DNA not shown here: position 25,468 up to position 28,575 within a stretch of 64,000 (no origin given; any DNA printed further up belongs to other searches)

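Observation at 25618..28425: Bacterial transglutaminase-fold protein with eukaryotic PNGase-like motifs beside nagB/nagA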

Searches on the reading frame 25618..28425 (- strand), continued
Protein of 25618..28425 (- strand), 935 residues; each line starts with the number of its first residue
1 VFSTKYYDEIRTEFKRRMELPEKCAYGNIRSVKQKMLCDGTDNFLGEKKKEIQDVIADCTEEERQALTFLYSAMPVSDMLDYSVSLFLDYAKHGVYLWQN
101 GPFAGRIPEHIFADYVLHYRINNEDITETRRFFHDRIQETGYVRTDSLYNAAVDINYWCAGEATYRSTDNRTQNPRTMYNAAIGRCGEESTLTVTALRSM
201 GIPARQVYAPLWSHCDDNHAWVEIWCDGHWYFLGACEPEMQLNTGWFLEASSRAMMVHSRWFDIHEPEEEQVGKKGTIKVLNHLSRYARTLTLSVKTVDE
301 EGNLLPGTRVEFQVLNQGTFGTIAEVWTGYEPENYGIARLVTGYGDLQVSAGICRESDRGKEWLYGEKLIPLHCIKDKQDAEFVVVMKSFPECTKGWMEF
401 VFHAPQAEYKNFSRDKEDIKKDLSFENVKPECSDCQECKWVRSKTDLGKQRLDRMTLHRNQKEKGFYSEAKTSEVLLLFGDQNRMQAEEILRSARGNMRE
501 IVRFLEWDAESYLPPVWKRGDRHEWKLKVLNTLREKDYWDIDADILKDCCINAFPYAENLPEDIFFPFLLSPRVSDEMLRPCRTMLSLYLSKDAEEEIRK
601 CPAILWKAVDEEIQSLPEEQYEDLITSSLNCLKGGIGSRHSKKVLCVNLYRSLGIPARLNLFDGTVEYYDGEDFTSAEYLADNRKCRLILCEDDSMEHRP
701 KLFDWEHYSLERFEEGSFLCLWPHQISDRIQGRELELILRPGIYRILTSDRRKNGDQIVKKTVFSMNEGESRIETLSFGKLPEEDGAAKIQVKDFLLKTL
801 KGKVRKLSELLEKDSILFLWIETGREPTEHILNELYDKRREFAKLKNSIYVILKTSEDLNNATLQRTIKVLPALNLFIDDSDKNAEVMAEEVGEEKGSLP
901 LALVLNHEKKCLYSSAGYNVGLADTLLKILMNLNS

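Call 18: search_protein_families(library=pfam, proteins=[L068:6516-7886:+, L033:7416-8168:+, L048:13721-14773:+, L010:12883-13950:-, L016:14082-15503:+, L004:6912-8768:+, L072:4663-6327:+, L006:1843-3921:+, L017:8372-9133:+, L041:5604-6551:+], max_evalue=0.001)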
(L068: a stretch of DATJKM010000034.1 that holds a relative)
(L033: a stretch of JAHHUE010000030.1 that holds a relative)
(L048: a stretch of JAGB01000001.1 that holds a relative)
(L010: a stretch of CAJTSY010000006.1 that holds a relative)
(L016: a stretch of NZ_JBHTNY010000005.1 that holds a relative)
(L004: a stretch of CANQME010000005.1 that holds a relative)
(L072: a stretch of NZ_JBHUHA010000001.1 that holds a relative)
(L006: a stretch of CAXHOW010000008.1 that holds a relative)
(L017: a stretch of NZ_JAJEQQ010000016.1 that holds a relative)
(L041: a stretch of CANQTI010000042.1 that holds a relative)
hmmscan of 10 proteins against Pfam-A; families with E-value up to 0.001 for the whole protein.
L068:6516-7886:+ (456 aa): 2 families
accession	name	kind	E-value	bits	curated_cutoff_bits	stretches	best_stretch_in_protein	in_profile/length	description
PF01120.23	Alpha_L_fucos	-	1.3e-92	311.3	25.2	1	28-341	25-344/345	Alpha-L-fucosidase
PF14871.12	GHL6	-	0.0001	23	35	1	82-169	2-90/132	Hypothetical glycosyl hydrolase 6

L033:7416-8168:+ (250 aa): 1 family
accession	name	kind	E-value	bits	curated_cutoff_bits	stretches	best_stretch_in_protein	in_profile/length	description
PF03932.20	CutC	-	1.2e-67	227.7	23.3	1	5-203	2-200/202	CutC family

L048:13721-14773:+ (350 aa): 1 family
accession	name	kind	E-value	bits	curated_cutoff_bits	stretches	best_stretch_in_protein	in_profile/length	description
PF00704.34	Glyco_hydro_18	-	4.2e-80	270.2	29.6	1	17-336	5-317/317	Glycosyl hydrolases family 18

L010:12883-13950:- (355 aa): 1 family
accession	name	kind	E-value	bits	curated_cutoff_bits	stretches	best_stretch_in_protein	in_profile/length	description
PF06452.16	CBM9_1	-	8.1e-08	32.8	23.4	1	32-138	3-102/185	Carbohydrate family 9 binding domain-like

L016:14082-15503:+ (473 aa): 2 families
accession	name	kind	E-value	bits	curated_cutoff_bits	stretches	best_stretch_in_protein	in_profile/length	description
PF00883.26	Peptidase_M17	-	3.1e-103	345.7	25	1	161-467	2-309/310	Cytosol aminopeptidase family, catalytic domain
PF02789.23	Peptidase_M17_N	-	6.2e-06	26.6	23.4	1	34-123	33-127/129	Cytosol aminopeptidase family, N-terminal domain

L004:6912-8768:+ (618 aa): 2 families
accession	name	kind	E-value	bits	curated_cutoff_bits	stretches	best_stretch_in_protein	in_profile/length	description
PF02838.20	Glyco_hydro_20b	-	1.7e-18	68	26.1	1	5-125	4-123/124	Glycosyl hydrolase family 20, domain 2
PF00728.28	Glyco_hydro_20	-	1.9e-14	54.3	22.3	1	132-351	4-241/348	Glycosyl hydrolase family 20, catalytic domain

L072:4663-6327:+ (554 aa): 1 family
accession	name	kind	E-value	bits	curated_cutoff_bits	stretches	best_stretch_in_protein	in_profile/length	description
PF01547.30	SBP_bac_1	-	5.4e-14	53.3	26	1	95-399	15-306/307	Bacterial extracellular solute-binding protein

L006:1843-3921:+ (692 aa): 1 family
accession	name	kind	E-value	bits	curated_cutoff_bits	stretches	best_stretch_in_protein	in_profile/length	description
PF01436.27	NHL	-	2.7e-06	27.6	20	0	293-314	7-28/28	NHL repeat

L017:8372-9133:+ (253 aa): 4 families
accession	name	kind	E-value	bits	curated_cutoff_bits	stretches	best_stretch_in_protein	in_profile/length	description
PF00455.28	DeoRC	-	1.6e-39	135.8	31.8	1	75-235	2-160/160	DeoR C terminal sensor domain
PF08220.18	HTH_DeoR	-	1.7e-16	60.1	21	1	6-58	1-53/57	DeoR-like helix-turn-helix domain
PF08279.18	HTH_11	-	3.8e-06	27.1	25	1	6-47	1-43/55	HTH domain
PF19187.6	HTH_PafC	-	0.00011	22.4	32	1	14-54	13-53/115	PafC helix-turn-helix domain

L041:5604-6551:+ (315 aa): 1 family
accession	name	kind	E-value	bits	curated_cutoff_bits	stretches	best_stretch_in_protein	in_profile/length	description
PF00528.27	BPD_transp_1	-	2.9e-12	47.1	26.4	1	106-302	2-175/184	Binding-protein-dependent transport system inner membrane component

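Call 19: predict_structure(alignment_id=A1)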
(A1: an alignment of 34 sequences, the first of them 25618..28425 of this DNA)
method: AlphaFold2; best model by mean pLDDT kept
length: 935 residues; sequences in the alignment: 34
mean_pLDDT: 85.5   pTM: 0.85
mean pLDDT of the five models: 85.5, 83.2, 83.0, 82.8, 81.9
residues with pLDDT >= 90: 485; 70-90: 343; 50-70: 58; < 50: 49
segments of 3 or more residues with pLDDT < 50: 29-33, 213-218, 410-440, 782-787
pLDDT, mean of each block of 10 residues (from residue 1): 94 93 67 63 90 97 97 91 95 97 93 94 89 95 92 94 80 93 87 96 88 54 90 83 66 80 85 88 85 96 96 88 93 94 92 89 95 82 95 89 71 39 30 38 71 88 92 92 93 95 95 82 91 94 97 93 96 92 92 92 92 87 85 89 96 96 94 88 88 71 84 93 87 91 93 80 96 86 52 87 87 86 75 84 87 87 84 87 81 74 87 75 76 64
secondary structure, 60 per line:
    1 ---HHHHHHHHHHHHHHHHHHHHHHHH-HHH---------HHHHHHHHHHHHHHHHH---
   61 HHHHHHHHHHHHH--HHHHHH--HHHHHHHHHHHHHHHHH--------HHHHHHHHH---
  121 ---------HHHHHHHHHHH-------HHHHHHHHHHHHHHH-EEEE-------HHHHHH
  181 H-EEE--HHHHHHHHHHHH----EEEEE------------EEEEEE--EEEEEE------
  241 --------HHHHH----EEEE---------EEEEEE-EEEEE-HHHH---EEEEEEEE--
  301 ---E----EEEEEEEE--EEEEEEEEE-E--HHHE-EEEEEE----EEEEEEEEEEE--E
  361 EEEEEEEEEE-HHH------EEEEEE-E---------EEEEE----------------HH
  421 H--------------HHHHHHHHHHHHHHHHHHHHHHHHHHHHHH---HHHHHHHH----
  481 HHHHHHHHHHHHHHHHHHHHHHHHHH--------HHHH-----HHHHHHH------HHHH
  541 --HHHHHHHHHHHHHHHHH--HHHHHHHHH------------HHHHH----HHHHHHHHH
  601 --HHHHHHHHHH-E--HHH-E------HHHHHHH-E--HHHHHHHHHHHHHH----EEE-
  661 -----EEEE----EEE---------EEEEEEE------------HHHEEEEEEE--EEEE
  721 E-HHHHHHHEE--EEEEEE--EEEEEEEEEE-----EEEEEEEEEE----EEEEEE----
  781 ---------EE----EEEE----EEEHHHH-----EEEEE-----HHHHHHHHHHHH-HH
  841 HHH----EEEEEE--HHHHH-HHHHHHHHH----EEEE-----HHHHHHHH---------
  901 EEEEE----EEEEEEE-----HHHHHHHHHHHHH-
elements in order (helices of 4 or more, strands of 3 or more residues): H4-27 H41-57 H61-73 H76-81 H84-100 H109-117 H130-140 H148-162 E164-167 H175-181 E183-185 H188-199 E204-208 E221-226 E229-234 H249-253 E258-261 E271-276 E278-282 H284-287 E291-298 E309-316 E319-327 E337-342 E347-357 E360-370 E381-386 E398-402 H436-465 H469-476 H481-506 H515-518 H524-530 H537-540 H543-559 H562-570 H583-587 H592-600 H603-612 H628-634 H639-652 E657-659 E666-669 E674-676 E686-692 E708-714 E717-721 H723-729 E734-739 E742-751 E757-766 E771-776 E796-799 E804-806 H807-810 E816-820 H826-837 H839-843 E848-853 H856-860 H862-870 E875-878 H884-891 E901-905 E910-916 H922-934

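Call 22: fold_search(model_id=the predicted structure, library=pdb)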
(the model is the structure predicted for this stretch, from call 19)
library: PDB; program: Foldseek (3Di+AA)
matches with E <= 10: 953; with E <= 0.001: 71
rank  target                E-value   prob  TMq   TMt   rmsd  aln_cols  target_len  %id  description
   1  2h19_A                3.0e-05  1.00  0.12  0.61   5.0       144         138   15  Crystal Structure of ResA Cys77Ala Variant (released 2006-09-19)
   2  4txv_A                3.9e-05  1.00  0.14  0.63   3.5       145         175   16  Crystal structure of the mixed disulfide intermediate between thioredoxin-like TlpAs(C110S) and subunit II of cytochro (released 2014-10-01)
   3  4grf                  4.4e-05  1.00  0.12  0.61   4.7       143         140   13  Crystal structure of thioredoxin domain of thiol-disulfide oxidoreductase BVU-2223 (Target EFI-501010) from Bacteroides  (released 2012-10-10)
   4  4nmu_A                4.4e-05  1.00  0.12  0.55   9.1       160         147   15  Crystal Structure of Thiol-disulfide Oxidoreductase from Bacillus str. 'Ames Ancestor' (released 2013-12-18)
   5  3kcm_E                4.7e-05  1.00  0.12  0.64   5.0       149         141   17  The crystal structure of thioredoxin protein from Geobacter metallireducens (released 2009-11-10)
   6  1su9_B                5.6e-05  1.00  0.12  0.67   4.2       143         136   15  Reduced structure of the soluble domain of ResA (released 2004-05-11)
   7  3gl3_C                5.6e-05  1.00  0.13  0.70   4.1       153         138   15  Crystal structure of a putative Thiol:disulfide interchange protein DsbE from Chlorobium tepidum (released 2009-03-31)
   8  3kcm_B                6.5e-05  1.00  0.13  0.68   4.8       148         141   18  The crystal structure of thioredoxin protein from Geobacter metallireducens (released 2009-11-10)
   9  3kcm_D                6.5e-05  1.00  0.12  0.64   4.8       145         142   16  The crystal structure of thioredoxin protein from Geobacter metallireducens (released 2009-11-10)
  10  2f9s_A                6.5e-05  1.00  0.12  0.65   4.4       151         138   16  2nd Crystal Structure Of A Soluble Domain Of ResA In The Oxidised Form (released 2006-04-18)
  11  2h1b_A                7.1e-05  1.00  0.12  0.65   4.3       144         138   16  ResA E80Q (released 2006-09-19)
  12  1st9_A                7.1e-05  1.00  0.12  0.66   4.4       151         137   16  Crystal Structure of a Soluble Domain of ResA in the Oxidised Form (released 2004-05-11)
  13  3kcm_A                7.8e-05  1.00  0.12  0.66   4.7       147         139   18  The crystal structure of thioredoxin protein from Geobacter metallireducens (released 2009-11-10)
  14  3kcm_F                8.2e-05  1.00  0.12  0.65   4.8       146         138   18  The crystal structure of thioredoxin protein from Geobacter metallireducens (released 2009-11-10)
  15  3e8v                  8.6e-05  1.00  0.08  0.83   3.2        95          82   27  Crystal structure of a possible transglutaminase-family protein proteolytic fragment from Bacteroides fragilis (released 2008-09-02)
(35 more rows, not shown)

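Call 24: search_solved_structures(query=A1, max_evalue=10, show_alignments=4)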
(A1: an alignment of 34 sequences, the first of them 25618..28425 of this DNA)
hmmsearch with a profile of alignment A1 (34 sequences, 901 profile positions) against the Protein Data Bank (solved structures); distinct sequences matched with E-value up to 10: 6.
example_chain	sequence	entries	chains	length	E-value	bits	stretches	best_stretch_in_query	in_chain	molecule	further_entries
3e8v_A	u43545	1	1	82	1.1e-10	43.6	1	299-375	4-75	Possible transglutaminase-family protein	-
2f4m_A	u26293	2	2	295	0.026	15.9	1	170-242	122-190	peptide N-glycanase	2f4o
1x3w_A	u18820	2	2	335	0.053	14.9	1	173-242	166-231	peptide:N-glycanase | peptide: N-glycanase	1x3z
3esw_A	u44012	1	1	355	0.059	14.7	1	173-242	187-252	Peptide-N(4)-(N-acetyl-beta-glucosaminyl)asparagine amidase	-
3isr_A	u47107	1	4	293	0.081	14.2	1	148-240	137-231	Transglutaminase-like enzymes, putative cysteine protease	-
6g49_A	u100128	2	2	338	0.14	13.4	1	183-231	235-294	Protein-glutamine gamma-glutamyltransferase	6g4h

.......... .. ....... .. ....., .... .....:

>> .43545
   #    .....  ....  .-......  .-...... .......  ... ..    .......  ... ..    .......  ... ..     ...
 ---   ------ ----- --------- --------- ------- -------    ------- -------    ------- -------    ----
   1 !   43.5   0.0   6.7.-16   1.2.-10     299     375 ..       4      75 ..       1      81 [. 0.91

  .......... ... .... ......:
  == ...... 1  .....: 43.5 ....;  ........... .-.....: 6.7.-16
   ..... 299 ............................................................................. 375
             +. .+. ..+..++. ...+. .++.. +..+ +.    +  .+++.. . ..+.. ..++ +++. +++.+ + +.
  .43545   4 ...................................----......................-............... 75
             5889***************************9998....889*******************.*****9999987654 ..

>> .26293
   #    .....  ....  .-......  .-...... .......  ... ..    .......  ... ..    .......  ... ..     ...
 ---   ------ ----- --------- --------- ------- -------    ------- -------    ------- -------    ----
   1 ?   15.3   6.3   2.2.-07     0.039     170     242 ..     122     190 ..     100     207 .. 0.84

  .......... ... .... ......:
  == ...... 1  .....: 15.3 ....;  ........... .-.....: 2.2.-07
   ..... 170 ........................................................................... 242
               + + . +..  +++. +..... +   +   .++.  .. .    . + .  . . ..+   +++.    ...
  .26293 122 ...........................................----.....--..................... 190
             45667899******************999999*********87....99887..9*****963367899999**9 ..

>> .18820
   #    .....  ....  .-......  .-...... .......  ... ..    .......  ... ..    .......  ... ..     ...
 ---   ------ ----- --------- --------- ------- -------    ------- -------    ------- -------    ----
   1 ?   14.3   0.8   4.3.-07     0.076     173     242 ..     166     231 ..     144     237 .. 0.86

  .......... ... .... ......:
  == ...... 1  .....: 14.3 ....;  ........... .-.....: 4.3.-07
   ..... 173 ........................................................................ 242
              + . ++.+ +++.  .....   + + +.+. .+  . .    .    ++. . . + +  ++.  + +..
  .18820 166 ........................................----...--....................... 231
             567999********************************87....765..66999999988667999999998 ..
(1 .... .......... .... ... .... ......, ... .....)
